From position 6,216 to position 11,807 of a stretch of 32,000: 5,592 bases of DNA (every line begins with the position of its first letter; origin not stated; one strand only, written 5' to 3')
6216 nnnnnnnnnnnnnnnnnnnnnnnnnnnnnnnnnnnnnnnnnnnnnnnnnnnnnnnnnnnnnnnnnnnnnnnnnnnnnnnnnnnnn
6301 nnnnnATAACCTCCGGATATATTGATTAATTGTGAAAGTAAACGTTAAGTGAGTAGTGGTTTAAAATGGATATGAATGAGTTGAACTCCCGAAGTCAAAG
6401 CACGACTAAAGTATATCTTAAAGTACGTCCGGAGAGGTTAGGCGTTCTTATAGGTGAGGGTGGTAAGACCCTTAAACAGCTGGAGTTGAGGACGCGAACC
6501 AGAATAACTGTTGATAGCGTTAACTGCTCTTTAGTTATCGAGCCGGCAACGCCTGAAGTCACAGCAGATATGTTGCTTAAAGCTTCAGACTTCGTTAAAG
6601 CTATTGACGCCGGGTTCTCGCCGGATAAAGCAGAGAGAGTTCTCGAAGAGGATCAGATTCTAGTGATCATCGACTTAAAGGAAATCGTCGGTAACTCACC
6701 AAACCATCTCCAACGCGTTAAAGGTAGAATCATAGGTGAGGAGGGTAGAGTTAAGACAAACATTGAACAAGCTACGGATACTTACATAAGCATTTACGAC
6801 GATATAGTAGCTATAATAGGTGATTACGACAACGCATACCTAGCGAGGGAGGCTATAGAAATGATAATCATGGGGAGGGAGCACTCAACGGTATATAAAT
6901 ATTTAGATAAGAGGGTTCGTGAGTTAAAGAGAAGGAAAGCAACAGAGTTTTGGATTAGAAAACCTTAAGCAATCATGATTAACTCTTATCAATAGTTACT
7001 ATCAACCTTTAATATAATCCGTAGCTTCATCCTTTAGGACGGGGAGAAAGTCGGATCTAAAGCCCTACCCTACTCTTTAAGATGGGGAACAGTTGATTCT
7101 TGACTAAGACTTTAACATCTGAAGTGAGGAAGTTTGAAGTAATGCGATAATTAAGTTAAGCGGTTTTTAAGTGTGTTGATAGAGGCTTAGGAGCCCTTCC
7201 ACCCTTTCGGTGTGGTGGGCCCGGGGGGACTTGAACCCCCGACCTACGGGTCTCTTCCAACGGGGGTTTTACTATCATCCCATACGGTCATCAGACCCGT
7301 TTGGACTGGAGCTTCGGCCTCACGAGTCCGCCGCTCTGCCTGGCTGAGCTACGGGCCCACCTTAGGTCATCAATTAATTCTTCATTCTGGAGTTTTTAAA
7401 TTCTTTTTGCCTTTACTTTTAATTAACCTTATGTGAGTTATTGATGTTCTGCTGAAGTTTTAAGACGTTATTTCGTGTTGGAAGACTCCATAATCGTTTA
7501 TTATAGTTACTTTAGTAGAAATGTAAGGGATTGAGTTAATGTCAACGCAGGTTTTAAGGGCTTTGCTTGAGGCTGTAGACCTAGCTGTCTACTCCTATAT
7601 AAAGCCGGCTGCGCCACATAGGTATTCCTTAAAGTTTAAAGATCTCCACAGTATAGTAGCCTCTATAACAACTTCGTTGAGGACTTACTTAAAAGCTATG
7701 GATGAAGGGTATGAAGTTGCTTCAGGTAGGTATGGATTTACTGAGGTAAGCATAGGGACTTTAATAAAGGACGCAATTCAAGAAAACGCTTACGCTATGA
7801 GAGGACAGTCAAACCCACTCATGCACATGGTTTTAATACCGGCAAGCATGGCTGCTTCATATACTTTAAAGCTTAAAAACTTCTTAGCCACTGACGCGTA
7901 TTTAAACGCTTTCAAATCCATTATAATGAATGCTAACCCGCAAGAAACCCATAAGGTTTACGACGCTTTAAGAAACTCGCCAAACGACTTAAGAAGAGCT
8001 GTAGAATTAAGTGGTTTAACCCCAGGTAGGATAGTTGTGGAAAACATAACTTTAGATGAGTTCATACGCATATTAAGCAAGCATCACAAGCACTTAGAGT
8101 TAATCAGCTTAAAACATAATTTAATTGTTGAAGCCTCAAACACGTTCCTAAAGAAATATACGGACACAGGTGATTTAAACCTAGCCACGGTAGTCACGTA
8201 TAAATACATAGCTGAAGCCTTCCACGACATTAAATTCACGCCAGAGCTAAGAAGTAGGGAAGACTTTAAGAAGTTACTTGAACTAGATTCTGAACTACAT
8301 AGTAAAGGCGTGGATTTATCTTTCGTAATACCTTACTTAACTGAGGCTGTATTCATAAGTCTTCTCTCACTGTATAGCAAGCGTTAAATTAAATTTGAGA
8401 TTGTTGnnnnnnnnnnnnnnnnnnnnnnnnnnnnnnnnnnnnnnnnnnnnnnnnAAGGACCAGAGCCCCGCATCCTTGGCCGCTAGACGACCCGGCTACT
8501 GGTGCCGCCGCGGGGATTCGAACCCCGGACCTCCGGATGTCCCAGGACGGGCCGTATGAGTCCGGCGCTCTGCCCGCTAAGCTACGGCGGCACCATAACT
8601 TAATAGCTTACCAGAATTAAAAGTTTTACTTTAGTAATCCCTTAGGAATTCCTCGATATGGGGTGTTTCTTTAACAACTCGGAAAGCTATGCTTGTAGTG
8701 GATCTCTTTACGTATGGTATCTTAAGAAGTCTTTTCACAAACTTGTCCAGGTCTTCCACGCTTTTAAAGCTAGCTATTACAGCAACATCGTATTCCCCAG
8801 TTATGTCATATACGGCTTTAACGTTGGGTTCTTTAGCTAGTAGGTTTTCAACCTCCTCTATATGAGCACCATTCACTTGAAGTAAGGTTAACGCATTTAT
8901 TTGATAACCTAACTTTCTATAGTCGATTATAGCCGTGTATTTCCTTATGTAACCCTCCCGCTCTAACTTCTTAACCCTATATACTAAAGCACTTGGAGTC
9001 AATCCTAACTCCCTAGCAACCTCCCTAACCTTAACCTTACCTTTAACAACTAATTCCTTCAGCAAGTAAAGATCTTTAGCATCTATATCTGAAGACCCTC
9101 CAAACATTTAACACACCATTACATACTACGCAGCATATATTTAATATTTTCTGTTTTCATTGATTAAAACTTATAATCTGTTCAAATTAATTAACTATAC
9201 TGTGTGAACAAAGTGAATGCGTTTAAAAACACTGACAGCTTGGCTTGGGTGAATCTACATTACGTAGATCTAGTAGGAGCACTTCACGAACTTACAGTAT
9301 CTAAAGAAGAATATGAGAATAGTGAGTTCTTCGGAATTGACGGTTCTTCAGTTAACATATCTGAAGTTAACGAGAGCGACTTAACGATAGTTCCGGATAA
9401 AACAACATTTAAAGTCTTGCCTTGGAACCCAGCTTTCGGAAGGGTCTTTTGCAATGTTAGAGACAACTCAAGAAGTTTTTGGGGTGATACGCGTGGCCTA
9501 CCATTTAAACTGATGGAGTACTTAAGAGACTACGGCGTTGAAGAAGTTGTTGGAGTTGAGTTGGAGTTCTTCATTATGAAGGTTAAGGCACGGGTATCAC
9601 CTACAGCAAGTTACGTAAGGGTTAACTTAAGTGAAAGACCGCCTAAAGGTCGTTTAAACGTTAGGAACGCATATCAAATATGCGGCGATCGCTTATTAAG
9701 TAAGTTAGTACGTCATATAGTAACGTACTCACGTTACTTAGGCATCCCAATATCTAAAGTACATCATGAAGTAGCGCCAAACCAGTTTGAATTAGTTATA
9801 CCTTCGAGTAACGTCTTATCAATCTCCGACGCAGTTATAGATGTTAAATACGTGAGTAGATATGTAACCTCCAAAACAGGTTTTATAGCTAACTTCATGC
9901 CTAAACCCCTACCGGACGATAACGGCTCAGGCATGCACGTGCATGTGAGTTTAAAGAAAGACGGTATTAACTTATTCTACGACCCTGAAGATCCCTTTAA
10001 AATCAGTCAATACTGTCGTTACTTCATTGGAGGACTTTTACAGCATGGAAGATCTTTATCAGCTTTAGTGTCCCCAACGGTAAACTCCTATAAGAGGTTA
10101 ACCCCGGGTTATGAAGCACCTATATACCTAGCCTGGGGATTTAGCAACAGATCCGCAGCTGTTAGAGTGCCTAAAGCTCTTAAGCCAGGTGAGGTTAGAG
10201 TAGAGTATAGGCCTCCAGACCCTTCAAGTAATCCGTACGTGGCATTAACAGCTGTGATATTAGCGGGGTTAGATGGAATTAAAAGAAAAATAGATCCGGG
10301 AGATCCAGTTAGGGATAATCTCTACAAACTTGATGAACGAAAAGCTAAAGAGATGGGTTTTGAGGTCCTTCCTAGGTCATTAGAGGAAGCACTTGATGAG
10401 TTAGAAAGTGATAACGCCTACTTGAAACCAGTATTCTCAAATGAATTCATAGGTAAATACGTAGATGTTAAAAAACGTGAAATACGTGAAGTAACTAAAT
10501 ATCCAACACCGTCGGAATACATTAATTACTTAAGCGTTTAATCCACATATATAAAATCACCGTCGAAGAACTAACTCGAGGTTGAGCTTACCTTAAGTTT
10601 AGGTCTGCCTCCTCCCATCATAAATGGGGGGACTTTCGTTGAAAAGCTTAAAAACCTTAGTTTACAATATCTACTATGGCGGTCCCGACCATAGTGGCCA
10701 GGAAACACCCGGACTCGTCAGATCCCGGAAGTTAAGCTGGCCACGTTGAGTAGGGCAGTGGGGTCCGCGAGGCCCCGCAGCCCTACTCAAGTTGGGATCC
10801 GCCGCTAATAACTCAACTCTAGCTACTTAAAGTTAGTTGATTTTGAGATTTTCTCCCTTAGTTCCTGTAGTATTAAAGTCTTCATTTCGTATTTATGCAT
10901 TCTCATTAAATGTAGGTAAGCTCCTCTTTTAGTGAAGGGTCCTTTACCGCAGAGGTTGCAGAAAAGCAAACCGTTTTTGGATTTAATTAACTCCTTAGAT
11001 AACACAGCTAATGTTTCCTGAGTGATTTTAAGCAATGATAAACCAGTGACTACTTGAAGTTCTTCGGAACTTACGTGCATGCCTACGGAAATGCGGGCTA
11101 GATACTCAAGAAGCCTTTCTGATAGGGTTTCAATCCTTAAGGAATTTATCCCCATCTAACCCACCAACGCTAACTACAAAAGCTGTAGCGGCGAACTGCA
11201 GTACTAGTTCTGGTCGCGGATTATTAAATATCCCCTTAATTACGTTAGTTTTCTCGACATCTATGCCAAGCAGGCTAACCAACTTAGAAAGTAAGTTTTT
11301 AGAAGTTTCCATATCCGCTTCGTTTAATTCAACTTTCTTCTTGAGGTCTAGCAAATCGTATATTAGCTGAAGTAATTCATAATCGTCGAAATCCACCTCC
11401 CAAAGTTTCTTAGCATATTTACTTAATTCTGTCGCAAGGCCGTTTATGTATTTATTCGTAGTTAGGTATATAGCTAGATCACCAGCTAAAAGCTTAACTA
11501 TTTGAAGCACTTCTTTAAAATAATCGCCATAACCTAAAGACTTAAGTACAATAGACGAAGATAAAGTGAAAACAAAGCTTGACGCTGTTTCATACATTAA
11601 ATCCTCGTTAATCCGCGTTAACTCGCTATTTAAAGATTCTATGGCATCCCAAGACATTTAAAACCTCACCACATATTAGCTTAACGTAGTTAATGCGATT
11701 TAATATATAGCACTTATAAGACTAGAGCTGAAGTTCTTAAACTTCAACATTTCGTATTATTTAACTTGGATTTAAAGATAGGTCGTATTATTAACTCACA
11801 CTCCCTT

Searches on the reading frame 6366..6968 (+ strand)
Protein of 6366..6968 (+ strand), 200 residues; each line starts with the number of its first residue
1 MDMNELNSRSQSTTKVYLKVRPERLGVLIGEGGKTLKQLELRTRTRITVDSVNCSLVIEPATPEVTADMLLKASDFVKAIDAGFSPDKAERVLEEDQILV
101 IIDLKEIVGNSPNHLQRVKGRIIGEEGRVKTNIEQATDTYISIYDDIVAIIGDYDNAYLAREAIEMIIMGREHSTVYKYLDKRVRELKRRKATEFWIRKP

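Call 17: search_protein_families(library=pfam, proteins=[window:6366-6968:+], max_evalue=0.01)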
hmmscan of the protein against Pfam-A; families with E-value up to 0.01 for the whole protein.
window:6366-6968:+ (200 aa): 6 families
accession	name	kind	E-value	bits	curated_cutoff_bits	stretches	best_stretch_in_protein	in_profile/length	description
PF00013.35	KH_1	-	1.2e-12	47.9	21.5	2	119-165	11-65/66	KH domain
PF22891.2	KH_PNO1_2nd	-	7.2e-12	45.7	27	1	103-180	6-83/90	Eukaryotic type KH-domain (KH-domain type I) (327.11.2)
PF21800.4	KH_KRR1_2nd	-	9.4e-11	42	27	1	101-168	5-71/91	KRR1 small subunit processome component, second KH domain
PF07650.23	KH_2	-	2.1e-06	27.9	22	1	14-54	25-66/78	KH domain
PF13083.13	KH_KhpA-B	-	4.2e-05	23.8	32.1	1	10-37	25-52/73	KhpA/KhpB, KH domain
PF22675.2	KH-I_KHDC4-BBP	-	0.0026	18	30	0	27-49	10-32/76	KHDC4/BBP-like, KH-domain type I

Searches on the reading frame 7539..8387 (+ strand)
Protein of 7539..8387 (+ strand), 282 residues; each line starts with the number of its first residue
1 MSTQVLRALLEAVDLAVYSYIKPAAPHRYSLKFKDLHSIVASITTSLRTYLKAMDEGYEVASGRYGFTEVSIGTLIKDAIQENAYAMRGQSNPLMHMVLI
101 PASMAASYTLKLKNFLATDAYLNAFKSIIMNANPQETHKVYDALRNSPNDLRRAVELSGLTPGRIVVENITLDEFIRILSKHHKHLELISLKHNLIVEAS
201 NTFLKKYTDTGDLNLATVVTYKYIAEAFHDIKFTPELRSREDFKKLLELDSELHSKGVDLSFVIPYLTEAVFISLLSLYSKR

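Call 17: search_protein_families(library=pfam, proteins=[window:7539-8387:+], max_evalue=0.01)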
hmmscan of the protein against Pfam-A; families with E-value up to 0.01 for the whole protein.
window:7539-8387:+ (282 aa): 0 families

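Call 25: search_protein_families(library=ncbifam, proteins=[window:7539-8387:+], max_evalue=0.1)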
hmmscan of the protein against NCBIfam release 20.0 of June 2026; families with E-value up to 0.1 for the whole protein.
window:7539-8387:+ (282 aa): 1 family
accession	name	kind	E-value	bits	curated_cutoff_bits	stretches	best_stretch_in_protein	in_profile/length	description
NF009181.0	PRK12529.1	equivalog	0.016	15.3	247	0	162-230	38-107/179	RNA polymerase sigma factor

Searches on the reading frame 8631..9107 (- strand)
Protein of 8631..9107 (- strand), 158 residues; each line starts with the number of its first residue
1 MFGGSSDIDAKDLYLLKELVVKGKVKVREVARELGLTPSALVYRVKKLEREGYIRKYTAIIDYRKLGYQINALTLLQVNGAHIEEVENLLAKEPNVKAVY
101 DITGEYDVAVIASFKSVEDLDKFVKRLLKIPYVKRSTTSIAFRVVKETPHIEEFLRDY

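Call 6: search_protein_families(library=pfam, proteins=[window:8631-9107:-], max_evalue=0.01)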
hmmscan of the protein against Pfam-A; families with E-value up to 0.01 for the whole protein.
window:8631-9107:- (158 aa): 18 families
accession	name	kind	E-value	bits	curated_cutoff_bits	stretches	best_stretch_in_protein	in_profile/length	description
PF01037.27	AsnC_trans_reg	-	1.1e-16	60.9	25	1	76-143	3-72/73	Lrp/AsnC ligand binding domain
PF13412.12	HTH_24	-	1.4e-09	37.9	21.9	1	9-55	2-48/48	Winged helix-turn-helix DNA-binding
PF13404.12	HTH_AsnC-type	-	3.6e-08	33.5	27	1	8-49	1-42/42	AsnC-type helix-turn-helix domain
PF12802.13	MarR_2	-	9.9e-07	29.3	27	1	7-56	2-52/61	MarR family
PF01047.28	MarR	-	7.5e-06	26.2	24.6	1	15-57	8-50/59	MarR family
PF22482.2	AsnC_trans_reg_3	-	3.8e-05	24.2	24.4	1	82-148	23-89/95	PF0864 C-terminal dimeric alpha+beta barrel domain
PF01325.25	Fe_dep_repress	-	0.00012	22.6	26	1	13-54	13-52/60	Iron dependent repressor, N-terminal DNA binding domain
PF01022.26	HTH_5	-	0.00042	20.6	22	1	14-56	9-47/47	Bacterial regulatory protein, arsR family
PF17805.7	AsnC_trans_reg2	-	0.00072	20.1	27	1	65-127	1-67/86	AsnC-like ligand binding domain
PF00126.33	HTH_1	-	0.00081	19.7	26.6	1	26-51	15-40/60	Bacterial regulatory helix-turn-helix protein, lysR family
PF01726.22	LexA_DNA_bind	-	0.00092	19.4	23.7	1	27-56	28-58/65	LexA DNA binding domain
PF09339.16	HTH_IclR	-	0.0016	18.6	22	1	25-56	19-50/52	IclR helix-turn-helix domain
PF02954.25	HTH_8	-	0.0025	17.9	22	1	29-48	23-42/42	Bacterial regulatory protein, Fis family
PF13601.12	HTH_34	-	0.0028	18.2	27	1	13-55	3-45/80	Winged helix DNA-binding domain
PF25212.1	HVO_A0114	-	0.0035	17.6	27.6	0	10-56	22-68/84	HVO_A0114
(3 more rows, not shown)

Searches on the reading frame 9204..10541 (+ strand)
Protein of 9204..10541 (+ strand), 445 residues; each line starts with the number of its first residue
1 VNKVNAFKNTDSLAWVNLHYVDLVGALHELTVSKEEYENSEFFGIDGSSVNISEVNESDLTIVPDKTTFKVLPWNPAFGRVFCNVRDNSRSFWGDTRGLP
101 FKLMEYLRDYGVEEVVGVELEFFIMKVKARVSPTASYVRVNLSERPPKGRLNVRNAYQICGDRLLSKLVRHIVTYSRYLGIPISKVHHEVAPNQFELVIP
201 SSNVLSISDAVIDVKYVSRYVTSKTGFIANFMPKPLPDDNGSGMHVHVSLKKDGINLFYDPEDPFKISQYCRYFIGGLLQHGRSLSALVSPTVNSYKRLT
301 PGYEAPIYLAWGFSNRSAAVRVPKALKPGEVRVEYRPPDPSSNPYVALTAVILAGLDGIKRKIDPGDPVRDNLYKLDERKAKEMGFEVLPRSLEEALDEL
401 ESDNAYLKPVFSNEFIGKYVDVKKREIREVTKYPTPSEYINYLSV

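Call 6: search_protein_families(library=pfam, proteins=[window:9204-10541:+], max_evalue=0.01)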
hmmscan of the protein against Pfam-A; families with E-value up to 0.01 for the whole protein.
window:9204-10541:+ (445 aa): 2 families
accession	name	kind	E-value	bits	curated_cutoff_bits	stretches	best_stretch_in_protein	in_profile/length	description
PF00120.29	Gln-synt_C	-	1.5e-107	360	24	1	95-442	3-344/344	Glutamine synthetase, catalytic domain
PF03951.24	Gln-synt_N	-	1.3e-14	54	33.4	1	14-87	3-81/82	Glutamine synthetase, beta-Grasp domain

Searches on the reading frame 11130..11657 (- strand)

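Call 6: search_protein_families(library=pfam, proteins=[window:11130-11657:-], max_evalue=0.01)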
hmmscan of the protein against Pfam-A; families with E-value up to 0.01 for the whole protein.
window:11130-11657:- (175 aa): 0 families

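Call 25: search_protein_families(library=ncbifam, proteins=[window:11130-11657:-], max_evalue=0.1)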
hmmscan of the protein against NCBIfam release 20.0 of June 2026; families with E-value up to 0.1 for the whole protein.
window:11130-11657:- (175 aa): 1 family
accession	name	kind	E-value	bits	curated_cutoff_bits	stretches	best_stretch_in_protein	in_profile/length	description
NF041012.2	T4P_ComGB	equivalog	0.049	13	240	1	20-90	224-294/332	competence type IV pilus assembly protein ComGB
